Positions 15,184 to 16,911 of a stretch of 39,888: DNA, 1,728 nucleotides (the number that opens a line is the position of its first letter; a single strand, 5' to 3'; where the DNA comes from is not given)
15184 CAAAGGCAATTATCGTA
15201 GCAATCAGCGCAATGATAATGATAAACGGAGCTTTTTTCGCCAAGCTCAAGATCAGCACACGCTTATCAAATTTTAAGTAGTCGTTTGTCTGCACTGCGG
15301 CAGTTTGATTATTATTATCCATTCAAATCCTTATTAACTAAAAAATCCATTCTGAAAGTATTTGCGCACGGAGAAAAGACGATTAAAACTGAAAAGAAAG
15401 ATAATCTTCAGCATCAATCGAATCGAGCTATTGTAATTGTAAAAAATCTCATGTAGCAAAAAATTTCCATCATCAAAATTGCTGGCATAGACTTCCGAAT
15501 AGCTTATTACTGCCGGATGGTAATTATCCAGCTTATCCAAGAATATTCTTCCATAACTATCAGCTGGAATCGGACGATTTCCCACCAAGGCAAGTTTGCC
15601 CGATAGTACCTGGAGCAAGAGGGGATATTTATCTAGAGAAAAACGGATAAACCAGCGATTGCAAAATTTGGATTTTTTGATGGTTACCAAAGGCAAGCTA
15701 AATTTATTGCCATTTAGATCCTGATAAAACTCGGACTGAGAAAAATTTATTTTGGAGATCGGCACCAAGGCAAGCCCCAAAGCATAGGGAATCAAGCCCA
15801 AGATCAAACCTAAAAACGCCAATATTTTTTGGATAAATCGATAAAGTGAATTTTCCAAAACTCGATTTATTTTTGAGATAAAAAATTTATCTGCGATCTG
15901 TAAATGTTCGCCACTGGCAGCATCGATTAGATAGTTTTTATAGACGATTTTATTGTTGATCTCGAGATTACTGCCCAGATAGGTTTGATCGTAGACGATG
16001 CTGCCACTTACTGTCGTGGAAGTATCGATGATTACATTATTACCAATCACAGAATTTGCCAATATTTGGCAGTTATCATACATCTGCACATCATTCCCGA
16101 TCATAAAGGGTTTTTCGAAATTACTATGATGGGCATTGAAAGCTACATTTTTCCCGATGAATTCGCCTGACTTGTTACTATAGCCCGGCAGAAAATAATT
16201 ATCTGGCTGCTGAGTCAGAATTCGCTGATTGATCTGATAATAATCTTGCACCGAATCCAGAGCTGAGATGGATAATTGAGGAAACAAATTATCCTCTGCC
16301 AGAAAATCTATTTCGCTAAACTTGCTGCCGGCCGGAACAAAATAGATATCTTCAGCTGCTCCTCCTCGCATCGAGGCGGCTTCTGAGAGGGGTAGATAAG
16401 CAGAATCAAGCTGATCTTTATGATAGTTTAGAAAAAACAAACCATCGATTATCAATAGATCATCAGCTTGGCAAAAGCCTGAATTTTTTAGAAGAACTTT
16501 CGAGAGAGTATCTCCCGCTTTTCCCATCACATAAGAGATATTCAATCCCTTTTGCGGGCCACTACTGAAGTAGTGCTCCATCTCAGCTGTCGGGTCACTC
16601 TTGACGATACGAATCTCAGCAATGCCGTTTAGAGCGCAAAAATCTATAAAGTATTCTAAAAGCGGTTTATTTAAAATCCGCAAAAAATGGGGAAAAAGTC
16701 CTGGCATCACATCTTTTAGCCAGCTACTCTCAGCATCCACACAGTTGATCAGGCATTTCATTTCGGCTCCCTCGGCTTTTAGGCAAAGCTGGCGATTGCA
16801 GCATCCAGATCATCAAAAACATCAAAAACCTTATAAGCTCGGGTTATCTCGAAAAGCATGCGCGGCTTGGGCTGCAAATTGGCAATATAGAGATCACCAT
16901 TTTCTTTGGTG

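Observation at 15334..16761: GlmU-like (NTP-transferase plus beta-helix) fused to a monotopic PGT-like domain, with both catalytic signatures apparently broken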

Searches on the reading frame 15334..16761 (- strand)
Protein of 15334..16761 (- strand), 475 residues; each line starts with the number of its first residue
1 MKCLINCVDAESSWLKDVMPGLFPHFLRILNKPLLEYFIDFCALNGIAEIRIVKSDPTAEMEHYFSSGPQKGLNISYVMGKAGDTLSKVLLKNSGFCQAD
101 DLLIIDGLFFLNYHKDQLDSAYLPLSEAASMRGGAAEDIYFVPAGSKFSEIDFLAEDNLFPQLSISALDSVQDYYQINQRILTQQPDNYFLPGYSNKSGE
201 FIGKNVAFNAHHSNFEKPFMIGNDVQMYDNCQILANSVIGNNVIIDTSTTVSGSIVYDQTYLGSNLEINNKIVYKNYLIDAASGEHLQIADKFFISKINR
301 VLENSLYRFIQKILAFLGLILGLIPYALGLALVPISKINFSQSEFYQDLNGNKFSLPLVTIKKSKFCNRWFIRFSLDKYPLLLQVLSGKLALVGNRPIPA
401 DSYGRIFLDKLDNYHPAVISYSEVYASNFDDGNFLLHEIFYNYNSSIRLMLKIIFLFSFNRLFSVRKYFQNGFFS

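Call 3: search_protein_families(library=pfam, proteins=[window:15334-16761:-], max_evalue=1)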
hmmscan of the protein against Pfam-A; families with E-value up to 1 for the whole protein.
window:15334-16761:- (475 aa): 5 families
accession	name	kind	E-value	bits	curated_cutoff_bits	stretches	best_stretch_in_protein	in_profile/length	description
PF25084.1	LbH_EIF2B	-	1.2e-09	38.5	54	1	209-281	12-83/105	EIF2B subunit epsilon LbH domain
PF02397.22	Bac_transf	-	4.1e-06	26.9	27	1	369-456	81-172/179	Bacterial sugar transferase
PF00132.30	Hexapep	-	9e-05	22.4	27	1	221-252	4-35/36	Bacterial transferase hexapeptide (six repeats)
PF24894.1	Hexapep_GlmU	-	0.00093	19.7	23.3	1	234-280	32-78/104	GlmU-like, C-terminal hexapeptide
PF00483.29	NTP_transferase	-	0.02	14.9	21.2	1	24-101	22-101/245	Nucleotidyl transferase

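Call 4: search_protein_families(library=ncbifam, proteins=[window:15334-16761:-], max_evalue=1)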
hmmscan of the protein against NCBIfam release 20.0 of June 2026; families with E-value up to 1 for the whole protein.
window:15334-16761:- (475 aa): 33 families (the best 25 are shown)
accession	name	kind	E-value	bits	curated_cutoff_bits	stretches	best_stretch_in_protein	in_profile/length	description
TIGR01208.1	rmlA_long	equivalog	6e-10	38.5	320.25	2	25-105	23-104/353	glucose-1-phosphate thymidylyltransferase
TIGR03992.1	Arch_glmU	subfamily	1.5e-08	33.9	292.1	2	26-112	25-110/393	bifunctional sugar-1-phosphate nucleotidylyltransferase/acetyltransferase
TIGR01853.1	lipid_A_lpxD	equivalog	2.5e-06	26.6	242.5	1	213-273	111-172/325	UDP-3-O-(3-hydroxymyristoyl)glucosamine N-acyltransferase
NF045514.1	glycotran_HepC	equivalog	1.3e-05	24.6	140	1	295-398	105-212/220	heterocyst development glycosyltransferase HepC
TIGR01207.1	rmlA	equivalog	2.4e-05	23.6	360.65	1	25-153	23-147/286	glucose-1-phosphate thymidylyltransferase RfbA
NF052502.1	man1P_GTase_Rv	exception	3.3e-05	22.9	440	1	220-281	248-309/352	mannose-1-phosphate guanylyltransferase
TIGR02091.1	glgC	equivalog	4.2e-05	22.8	424.9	1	219-279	298-356/364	glucose-1-phosphate adenylyltransferase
NF012024.0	PRK15480.1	equivalog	4.2e-05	22.8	588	1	25-110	27-115/292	glucose-1-phosphate thymidylyltransferase RfbA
NF002060.0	PRK00892.1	subfamily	0.00022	20.5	207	1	215-270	104-178/345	UDP-3-O-(3-hydroxymyristoyl)glucosamine N-acyltransferase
NF011751.0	PRK15204.1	equivalog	0.00071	18.3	907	1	369-417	374-421/476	undecaprenyl-phosphate galactose phosphotransferase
NF002023.0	PRK00844.1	subfamily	0.0009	18.2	458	1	232-281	328-377/408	glucose-1-phosphate adenylyltransferase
NF041173.1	Sug_nt_acttase_Thmprot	equivalog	0.00098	18.2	600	1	204-261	252-309/405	bifunctional sugar-1-phosphate nucleotidylyltransferase/acetyltransferase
NF007240.0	PRK09677.1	equivalog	0.0017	17.9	243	1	216-262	128-174/192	putative lipopolysaccharide biosynthesis O-acetyl transferase WbbJ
NF003670.0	PRK05293.1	equivalog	0.0018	17.3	470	1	234-281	307-354/382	glucose-1-phosphate adenylyltransferase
NF040597.1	carb_anhyd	equivalog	0.0023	17.5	380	1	199-266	141-206/248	carbonic anhydrase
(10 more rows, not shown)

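Call 5: find_homologous_proteins(query=window:15334-16761:-, max_evalue=0.001)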
Query window:15334-16761:- (475 aa): 95 proteins with E <= 0.001 among 8000 candidates.
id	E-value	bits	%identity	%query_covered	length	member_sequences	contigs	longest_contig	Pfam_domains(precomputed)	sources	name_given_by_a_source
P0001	0.0e+0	1064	100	100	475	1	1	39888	PF25087.2,PF25084.2,PF02397.23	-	-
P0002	1.9e-248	843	77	100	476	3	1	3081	PF25087.2,PF25084.2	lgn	-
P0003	1.1e-209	715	67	100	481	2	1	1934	PF00132.31,PF25087.2,PF25084.2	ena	-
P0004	6.9e-204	696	63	100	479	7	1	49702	PF00132.31,PF25087.2,PF25084.2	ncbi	-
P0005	1.5e-197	675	62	98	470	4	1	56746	PF00132.31,PF25087.2,PF25084.2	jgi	jgi:hypothetical protein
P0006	4.9e-175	601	55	100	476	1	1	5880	PF00132.31,PF25087.2,PF25084.2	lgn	-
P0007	6.0e-174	597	56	100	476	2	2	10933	PF25084.2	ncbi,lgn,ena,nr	ncbi:MAG: hypothetical protein KAS49_06530 [Candidatus Cloacimonetes bacterium]|nr:hypothetical prot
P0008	4.1e-116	407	42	100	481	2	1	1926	PF00483.30,PF00132.31,PF25087.2,PF25084.2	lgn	-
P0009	2.8e-111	391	41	99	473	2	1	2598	PF00483.30,PF00132.31,PF25087.2,PF25084.2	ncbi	-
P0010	7.8e-105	370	40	99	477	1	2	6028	PF00483.30,PF25087.2,PF25084.2,PF02397.23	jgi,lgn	jgi:NDP-sugar pyrophosphorylase family protein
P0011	2.0e-104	368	43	99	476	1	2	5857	PF25087.2,PF25084.2,PF02397.23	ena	-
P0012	2.4e-100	355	40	99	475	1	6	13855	PF00483.30,PF00132.31,PF25087.2,PF25084.2,PF02397.23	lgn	-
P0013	6.8e-97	343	41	98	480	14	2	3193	PF00132.31,PF25087.2,PF25084.2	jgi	-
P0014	2.8e-96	341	40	95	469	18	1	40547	PF00483.30,PF00132.31,PF25087.2,PF25084.2,PF02397.23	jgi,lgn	jgi:NDP-sugar pyrophosphorylase family protein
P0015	7.3e-94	333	41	95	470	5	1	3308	PF00483.30,PF00132.31,PF25087.2,PF25084.2,PF02397.23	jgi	jgi:hypothetical protein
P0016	1.6e-91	326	40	95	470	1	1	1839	PF00132.31,PF25087.2,PF25084.2,PF02397.23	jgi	-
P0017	8.9e-91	323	37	98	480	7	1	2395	PF00483.30,PF00132.31,PF25087.2,PF25084.2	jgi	-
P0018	1.5e-90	322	37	98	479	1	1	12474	PF00132.31,PF25087.2,PF25084.2,PF02397.23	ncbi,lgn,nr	ncbi:MAG: sugar transferase [Candidatus Cloacimonetes bacterium]|nr:sugar transferase [Candidatus Cl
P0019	1.0e-87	313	39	98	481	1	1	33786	PF00483.30,PF25087.2,PF25084.2,PF02397.23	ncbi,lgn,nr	ncbi:MAG: NDP-sugar synthase [Candidatus Cloacimonetes bacterium]|nr:NDP-sugar synthase [Candidatus 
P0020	1.2e-87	313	37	97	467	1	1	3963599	PF00483.30,PF00132.31,PF25087.2,PF25084.2,PF02397.23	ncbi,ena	-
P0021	4.4e-87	311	37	97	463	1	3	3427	PF25087.2,PF25084.2,PF02397.23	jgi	-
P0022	5.8e-84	301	35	97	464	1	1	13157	PF00132.31,PF25087.2,PF25084.2,PF02397.23,PF24894.2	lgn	-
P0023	4.9e-83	298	36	98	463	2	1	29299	PF00132.31,PF25087.2,PF25084.2,PF02397.23,PF24894.2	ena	-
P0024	3.1e-81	292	36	98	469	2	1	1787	PF00483.30,PF00132.31,PF25087.2,PF25084.2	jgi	jgi:NDP-sugar pyrophosphorylase family protein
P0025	4.6e-80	288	36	96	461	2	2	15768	PF25087.2,PF25084.2,PF02397.23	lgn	-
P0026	7.8e-80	287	34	98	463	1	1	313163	PF00132.31,PF25087.2,PF25084.2,PF02397.23,PF24894.2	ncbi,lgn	ncbi:MAG: hypothetical protein ACIAQZ_05510 [Sedimentisphaeraceae bacterium JB056]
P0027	2.7e-77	279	35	97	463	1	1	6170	PF25087.2,PF25084.2,PF02397.23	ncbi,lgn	-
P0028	3.0e-77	279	34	97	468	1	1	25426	PF00483.30,PF00132.31,PF25087.2,PF25084.2,PF02397.23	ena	-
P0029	1.4e-76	276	35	98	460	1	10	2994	PF25087.2,PF25084.2,PF02397.23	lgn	-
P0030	1.8e-76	276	36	96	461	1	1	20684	PF25087.2,PF25084.2,PF02397.23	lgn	-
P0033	6.6e-76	274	34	97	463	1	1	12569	PF00132.31,PF25087.2,PF25084.2,PF02397.23,PF24894.2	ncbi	-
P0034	1.2e-75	273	36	97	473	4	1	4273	PF00132.31,PF25087.2,PF25084.2,PF02397.23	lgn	-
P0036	2.7e-75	272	36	97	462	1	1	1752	PF00483.30,PF25087.2,PF25084.2,PF02397.23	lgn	-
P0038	1.1e-74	270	34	97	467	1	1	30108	PF00483.30,PF25087.2,PF25084.2,PF02397.23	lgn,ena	-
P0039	1.6e-74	270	35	97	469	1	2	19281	PF25087.2,PF25084.2,PF02397.23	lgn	-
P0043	1.9e-72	263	35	96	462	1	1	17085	PF00132.31,PF25087.2,PF25084.2,PF02397.23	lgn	-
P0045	5.2e-72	261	34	98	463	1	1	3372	PF00483.30,PF25087.2,PF25084.2,PF02397.23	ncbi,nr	ncbi:MAG: hypothetical protein GQ534_11170 [Candidatus Delongbacteria bacterium]|nr:hypothetical pro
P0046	2.1e-71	259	36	97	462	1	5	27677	PF25087.2,PF25084.2,PF02397.23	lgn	-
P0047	2.3e-71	259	35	97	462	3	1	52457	PF25087.2,PF25084.2,PF02397.23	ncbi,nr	ncbi:sugar transferase [bacterium]|nr:sugar transferase [bacterium]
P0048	2.5e-71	259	35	97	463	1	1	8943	PF00132.31,PF25087.2,PF25084.2,PF02397.23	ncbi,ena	-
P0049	3.6e-71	259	35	97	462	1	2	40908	PF25087.2,PF25084.2,PF02397.23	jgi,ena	-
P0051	1.7e-70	256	35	97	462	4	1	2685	PF00483.30,PF25087.2,PF25084.2,PF02397.23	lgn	-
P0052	1.8e-70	256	35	97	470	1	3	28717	PF25087.2,PF25084.2,PF02397.23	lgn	-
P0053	2.0e-70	256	35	98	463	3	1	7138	PF00132.31,PF25087.2,PF25084.2,PF02397.23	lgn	-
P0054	3.3e-70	255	34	97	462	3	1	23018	PF00483.30,PF00132.31,PF25087.2,PF25084.2,PF02397.23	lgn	-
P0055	6.1e-70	255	33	97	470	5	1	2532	PF25087.2,PF25084.2,PF02397.23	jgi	jgi:hypothetical protein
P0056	6.3e-70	255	35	97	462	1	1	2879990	PF00483.30,PF25087.2,PF25084.2,PF02397.23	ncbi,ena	-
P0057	1.7e-69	253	34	97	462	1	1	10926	PF00132.31,PF25087.2,PF25084.2,PF02397.23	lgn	-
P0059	4.3e-69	252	34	97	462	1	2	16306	PF25087.2,PF25084.2,PF02397.23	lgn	-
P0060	5.5e-69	251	35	89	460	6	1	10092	PF00483.30,PF25087.2,PF25084.2,PF02397.23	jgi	jgi:lipopolysaccharide/colanic/teichoic acid biosynthesis glycosyltransferase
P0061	6.4e-69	251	35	97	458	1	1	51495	PF00132.31,PF25087.2,PF25084.2,PF24894.2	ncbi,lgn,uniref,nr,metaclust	ncbi:glycosyltransferase [Desulfogranum japonicum]|uniref:NDP-sugar synthase n=1 Tax=Desulfogranum j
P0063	7.4e-69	251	35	95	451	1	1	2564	PF25087.2,PF25084.2,PF02397.23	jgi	-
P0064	1.1e-68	250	35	97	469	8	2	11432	PF25087.2,PF25084.2,PF02397.23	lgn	-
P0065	3.4e-68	249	33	97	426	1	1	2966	PF00483.30,PF00132.31,PF25087.2,PF25084.2,PF02397.23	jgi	jgi:hypothetical protein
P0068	4.4e-68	248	35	97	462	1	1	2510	PF00483.30,PF00132.31,PF25087.2,PF25084.2,PF02397.23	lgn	-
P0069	1.7e-67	246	34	97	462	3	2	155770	PF00483.30,PF25087.2,PF25084.2,PF02397.23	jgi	jgi:NDP-sugar pyrophosphorylase family protein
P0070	2.3e-67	246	36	97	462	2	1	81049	PF00483.30,PF25087.2,PF25084.2,PF02397.23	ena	-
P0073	7.4e-67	244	34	97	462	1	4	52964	PF00483.30,PF25087.2,PF25084.2,PF02397.23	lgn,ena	-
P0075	1.5e-66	243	33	94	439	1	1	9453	PF00132.31,PF25084.2,PF02397.23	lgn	-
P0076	1.6e-66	243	34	97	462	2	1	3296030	PF25087.2,PF25084.2,PF02397.23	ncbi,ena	-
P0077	1.6e-66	243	33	97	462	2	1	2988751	PF00483.30,PF25087.2,PF25084.2,PF02397.23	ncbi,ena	-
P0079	5.6e-66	241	34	97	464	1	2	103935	PF25087.2,PF25084.2,PF02397.23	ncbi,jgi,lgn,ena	jgi:hypothetical protein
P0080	1.3e-65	240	31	91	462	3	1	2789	PF00483.30,PF00132.31,PF25087.2,PF25084.2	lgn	-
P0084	2.1e-62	230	31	97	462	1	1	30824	PF25087.2,PF25084.2,PF02397.23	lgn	-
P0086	3.7e-59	219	31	97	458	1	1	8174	PF00132.31,PF25087.2,PF25084.2,PF02397.23,PF24894.2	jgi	jgi:NDP-sugar pyrophosphorylase family protein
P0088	1.1e-40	158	31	68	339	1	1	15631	PF00132.31,PF25087.2,PF25084.2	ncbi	-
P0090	4.0e-12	64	27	53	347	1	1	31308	PF00483.30,PF00132.31,PF25087.2,PF25084.2,PF24894.2,PF12804.14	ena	-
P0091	8.3e-9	53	26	53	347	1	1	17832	PF00483.30,PF00132.31,PF25087.2,PF25084.2,PF24894.2,PF12804.14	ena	-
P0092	9.0e-8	50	25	55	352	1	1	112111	PF00483.30,PF00132.31,PF25087.2,PF25084.2,PF24894.2,PF12804.14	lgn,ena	-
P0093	8.5e-6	43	34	18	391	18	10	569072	PF00483.30,PF01128.26,PF14602.13,PF00132.31,PF25087.2,PF25084.2,PF24894.2,PF12804.14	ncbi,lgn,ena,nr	ncbi:MAG: sugar phosphate nucleotidyltransferase [Dehalococcoidales bacterium]|nr:sugar phosphate nu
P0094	3.1e-4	38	21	63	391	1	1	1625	PF00483.30,PF01128.26,PF14602.13,PF00132.31,PF25087.2,PF25084.2,PF12804.14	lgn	-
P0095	3.5e-4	38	26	26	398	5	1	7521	PF00483.30,PF01128.26,PF00132.31,PF25087.2,PF25084.2,PF24894.2,PF12804.14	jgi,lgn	jgi:glucose-1-phosphate thymidylyltransferase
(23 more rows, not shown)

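Call 11: search_solved_structures(query=A1, max_evalue=1, show_alignments=3)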
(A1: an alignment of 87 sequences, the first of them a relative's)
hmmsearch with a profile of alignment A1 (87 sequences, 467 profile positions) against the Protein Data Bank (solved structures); distinct sequences matched with E-value up to 1: 158 (the best 60 are shown).
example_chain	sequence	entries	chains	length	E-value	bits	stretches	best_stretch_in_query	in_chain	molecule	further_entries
8x7s_B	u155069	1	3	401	7e-26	94.2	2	162-288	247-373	UTP--glucose-1-phosphate uridylyltransferase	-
6i3m_G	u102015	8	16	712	6.9e-15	57.9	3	193-274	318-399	Translation initiation factor eIF-2B subunit epsilon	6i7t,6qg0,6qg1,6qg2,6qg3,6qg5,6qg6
5b04_I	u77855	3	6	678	3.8e-13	52.2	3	25-72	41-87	Probable translation initiation factor eIF-2B subunit epsilon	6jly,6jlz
3pkp_A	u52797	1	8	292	1.4e-10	43.7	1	22-128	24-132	Glucose-1-phosphate thymidylyltransferase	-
1iim_A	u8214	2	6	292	2.1e-10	43.2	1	22-128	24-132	glucose-1-phosphate thymidylyltransferase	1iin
1mp4_A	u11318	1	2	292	2.3e-10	43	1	22-127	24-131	W224H Variant of S. Enterica RmlA Bound to UDP-Glucose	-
1mp5_A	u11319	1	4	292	2.4e-10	43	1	22-127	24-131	Y177F VARIANT OF S. ENTERICA RmlA BOUND TO UDP-GLUCOSE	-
1h5s_D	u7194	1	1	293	2.6e-10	42.8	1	22-128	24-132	Glucose-1-phosphate thymidylyltransferase 1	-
1h5r_A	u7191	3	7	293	2.7e-10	42.8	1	22-128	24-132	GLUCOSE-1-PHOSPHATE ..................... | Glucose-1-phosphate thymidylyltransferase 1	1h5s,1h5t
1h5r_B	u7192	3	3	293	2.7e-10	42.7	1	22-128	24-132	GLUCOSE-1-PHOSPHATE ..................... | Glucose-1-phosphate thymidylyltransferase 1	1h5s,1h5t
1h5s_A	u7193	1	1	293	2.8e-10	42.7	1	22-127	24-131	Glucose-1-phosphate thymidylyltransferase 1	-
3pkq_A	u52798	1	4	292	4.3e-10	42.1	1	22-128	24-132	Glucose-1-phosphate thymidylyltransferase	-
5ify_A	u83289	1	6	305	7.5e-10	41.3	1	21-122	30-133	Glucose-1-phosphate thymidylyltransferase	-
3fs8_A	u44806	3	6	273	9.2e-10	41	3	197-239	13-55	QdtC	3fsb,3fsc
6n0u_A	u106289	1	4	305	1.1e-09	40.8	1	22-120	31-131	Glucose-1-phosphate thymidylyltransferase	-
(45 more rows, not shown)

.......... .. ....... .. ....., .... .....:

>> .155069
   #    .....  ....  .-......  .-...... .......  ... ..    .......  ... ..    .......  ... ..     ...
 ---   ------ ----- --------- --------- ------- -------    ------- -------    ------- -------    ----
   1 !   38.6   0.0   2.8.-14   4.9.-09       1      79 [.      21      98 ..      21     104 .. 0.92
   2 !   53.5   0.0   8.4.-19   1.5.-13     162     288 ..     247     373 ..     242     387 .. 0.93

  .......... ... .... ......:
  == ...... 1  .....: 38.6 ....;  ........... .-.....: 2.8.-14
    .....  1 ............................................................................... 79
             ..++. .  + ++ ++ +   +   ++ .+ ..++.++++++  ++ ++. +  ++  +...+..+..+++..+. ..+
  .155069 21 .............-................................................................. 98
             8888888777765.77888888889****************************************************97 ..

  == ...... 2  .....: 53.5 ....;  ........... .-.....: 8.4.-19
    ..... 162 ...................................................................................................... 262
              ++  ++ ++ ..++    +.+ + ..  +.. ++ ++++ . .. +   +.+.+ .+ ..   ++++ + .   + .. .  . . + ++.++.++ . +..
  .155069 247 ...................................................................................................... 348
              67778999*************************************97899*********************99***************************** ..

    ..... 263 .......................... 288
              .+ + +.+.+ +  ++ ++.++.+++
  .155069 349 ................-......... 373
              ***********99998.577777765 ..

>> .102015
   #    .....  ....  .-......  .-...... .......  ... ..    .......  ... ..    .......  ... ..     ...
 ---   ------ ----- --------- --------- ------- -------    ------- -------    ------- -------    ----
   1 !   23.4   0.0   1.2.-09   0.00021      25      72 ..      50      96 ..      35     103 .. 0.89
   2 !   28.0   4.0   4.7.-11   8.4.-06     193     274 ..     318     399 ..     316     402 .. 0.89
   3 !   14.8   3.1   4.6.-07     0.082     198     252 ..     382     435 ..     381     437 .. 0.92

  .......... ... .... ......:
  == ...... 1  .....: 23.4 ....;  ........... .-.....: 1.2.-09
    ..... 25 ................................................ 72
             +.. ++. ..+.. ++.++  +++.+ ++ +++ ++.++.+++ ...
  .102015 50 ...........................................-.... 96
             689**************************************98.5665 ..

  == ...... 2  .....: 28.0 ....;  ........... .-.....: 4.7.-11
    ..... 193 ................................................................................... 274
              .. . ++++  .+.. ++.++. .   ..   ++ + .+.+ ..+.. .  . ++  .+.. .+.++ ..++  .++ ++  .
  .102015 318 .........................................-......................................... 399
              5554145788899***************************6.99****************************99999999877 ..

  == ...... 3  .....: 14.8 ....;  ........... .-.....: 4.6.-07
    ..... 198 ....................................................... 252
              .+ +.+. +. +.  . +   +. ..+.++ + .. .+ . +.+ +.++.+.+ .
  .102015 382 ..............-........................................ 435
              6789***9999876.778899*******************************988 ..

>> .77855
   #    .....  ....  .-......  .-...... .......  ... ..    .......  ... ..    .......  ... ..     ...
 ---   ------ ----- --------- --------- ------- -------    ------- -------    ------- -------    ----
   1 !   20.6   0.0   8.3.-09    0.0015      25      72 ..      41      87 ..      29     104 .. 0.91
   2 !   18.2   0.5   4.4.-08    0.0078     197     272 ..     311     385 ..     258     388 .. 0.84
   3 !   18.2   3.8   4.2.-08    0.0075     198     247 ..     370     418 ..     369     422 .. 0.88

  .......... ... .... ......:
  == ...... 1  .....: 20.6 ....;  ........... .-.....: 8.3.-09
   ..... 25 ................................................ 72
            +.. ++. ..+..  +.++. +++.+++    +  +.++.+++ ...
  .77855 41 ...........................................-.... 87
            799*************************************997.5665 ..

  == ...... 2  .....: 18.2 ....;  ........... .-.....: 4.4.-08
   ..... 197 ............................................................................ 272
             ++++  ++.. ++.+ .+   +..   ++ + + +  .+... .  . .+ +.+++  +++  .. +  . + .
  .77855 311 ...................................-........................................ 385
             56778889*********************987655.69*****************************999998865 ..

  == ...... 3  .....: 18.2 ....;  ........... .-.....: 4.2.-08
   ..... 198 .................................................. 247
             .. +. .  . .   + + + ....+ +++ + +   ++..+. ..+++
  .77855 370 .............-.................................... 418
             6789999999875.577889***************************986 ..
